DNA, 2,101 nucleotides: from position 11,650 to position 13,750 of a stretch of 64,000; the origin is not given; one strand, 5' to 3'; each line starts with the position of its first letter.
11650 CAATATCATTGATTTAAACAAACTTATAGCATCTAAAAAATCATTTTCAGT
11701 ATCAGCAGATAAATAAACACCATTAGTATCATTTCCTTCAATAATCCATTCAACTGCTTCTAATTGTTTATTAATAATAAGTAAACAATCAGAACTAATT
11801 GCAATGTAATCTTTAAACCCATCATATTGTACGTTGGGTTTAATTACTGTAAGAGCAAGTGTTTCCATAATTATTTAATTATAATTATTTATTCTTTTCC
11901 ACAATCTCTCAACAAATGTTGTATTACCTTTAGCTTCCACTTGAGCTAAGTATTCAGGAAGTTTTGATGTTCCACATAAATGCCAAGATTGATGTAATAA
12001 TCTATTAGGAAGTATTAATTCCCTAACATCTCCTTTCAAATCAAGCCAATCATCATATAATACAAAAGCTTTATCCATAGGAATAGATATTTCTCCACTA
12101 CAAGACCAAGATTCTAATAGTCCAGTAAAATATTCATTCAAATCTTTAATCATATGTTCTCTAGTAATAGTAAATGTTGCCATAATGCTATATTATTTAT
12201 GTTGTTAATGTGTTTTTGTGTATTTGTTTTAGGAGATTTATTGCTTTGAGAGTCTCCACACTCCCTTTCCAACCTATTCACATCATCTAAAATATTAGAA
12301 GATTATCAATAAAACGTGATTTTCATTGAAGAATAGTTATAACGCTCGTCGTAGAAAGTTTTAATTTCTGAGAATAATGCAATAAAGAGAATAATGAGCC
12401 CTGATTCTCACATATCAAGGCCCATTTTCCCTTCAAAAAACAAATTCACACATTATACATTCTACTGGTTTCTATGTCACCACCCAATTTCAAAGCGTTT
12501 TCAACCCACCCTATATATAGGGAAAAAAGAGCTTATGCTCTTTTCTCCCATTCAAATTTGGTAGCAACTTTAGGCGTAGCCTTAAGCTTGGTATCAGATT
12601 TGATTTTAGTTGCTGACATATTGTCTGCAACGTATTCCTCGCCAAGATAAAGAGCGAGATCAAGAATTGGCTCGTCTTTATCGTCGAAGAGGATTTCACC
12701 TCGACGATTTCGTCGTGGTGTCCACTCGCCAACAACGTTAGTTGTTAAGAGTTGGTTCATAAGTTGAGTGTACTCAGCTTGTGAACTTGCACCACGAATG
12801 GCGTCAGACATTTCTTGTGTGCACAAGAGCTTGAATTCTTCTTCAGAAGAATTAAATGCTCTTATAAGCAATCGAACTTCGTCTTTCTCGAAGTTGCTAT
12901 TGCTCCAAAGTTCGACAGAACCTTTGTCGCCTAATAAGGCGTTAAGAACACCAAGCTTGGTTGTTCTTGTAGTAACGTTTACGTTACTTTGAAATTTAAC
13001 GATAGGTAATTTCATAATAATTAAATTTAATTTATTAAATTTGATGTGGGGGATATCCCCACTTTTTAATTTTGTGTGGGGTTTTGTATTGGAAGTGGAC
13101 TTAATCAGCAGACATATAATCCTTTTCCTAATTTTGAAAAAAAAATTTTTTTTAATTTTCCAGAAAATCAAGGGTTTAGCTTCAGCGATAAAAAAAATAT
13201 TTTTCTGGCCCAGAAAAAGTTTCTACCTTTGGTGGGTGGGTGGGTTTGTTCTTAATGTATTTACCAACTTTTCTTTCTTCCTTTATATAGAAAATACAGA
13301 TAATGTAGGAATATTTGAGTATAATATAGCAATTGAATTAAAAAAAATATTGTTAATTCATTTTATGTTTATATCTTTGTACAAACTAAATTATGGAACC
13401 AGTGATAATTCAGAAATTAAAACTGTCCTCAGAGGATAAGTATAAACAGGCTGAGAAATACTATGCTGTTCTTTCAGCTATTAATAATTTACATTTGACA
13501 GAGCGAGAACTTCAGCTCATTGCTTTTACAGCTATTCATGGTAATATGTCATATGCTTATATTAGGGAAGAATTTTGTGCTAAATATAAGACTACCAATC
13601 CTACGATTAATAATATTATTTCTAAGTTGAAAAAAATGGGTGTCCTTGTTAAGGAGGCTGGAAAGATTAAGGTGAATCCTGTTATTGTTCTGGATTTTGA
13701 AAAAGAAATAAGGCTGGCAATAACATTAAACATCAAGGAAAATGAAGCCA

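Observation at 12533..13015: GC-rich single-gene island with its own terminator: candidate moron or early host-interaction gene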

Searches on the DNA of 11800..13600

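Call 58: search_rna_families(source=window, start=11800, end=13600, threshold=evalue, max_evalue=1)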
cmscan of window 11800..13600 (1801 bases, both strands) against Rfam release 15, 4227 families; matches with E-value up to 1: 3.
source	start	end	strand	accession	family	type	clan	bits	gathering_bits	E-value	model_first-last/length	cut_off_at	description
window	12378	12442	-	RF03775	mir-7578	Gene; miRNA;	-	20.3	60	0.34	1-82/82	no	mir-7578 microRNA precursor family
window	13376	13527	+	RF02590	Spy1186876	Gene; sRNA;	-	18.2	208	0.36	1-243/243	no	S. pyogenes small RNA 1186876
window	12958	13065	-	RF02577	tsr24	Gene; sRNA;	-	16.9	50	0.56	1-238/238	no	S. aureus tsr24 small RNA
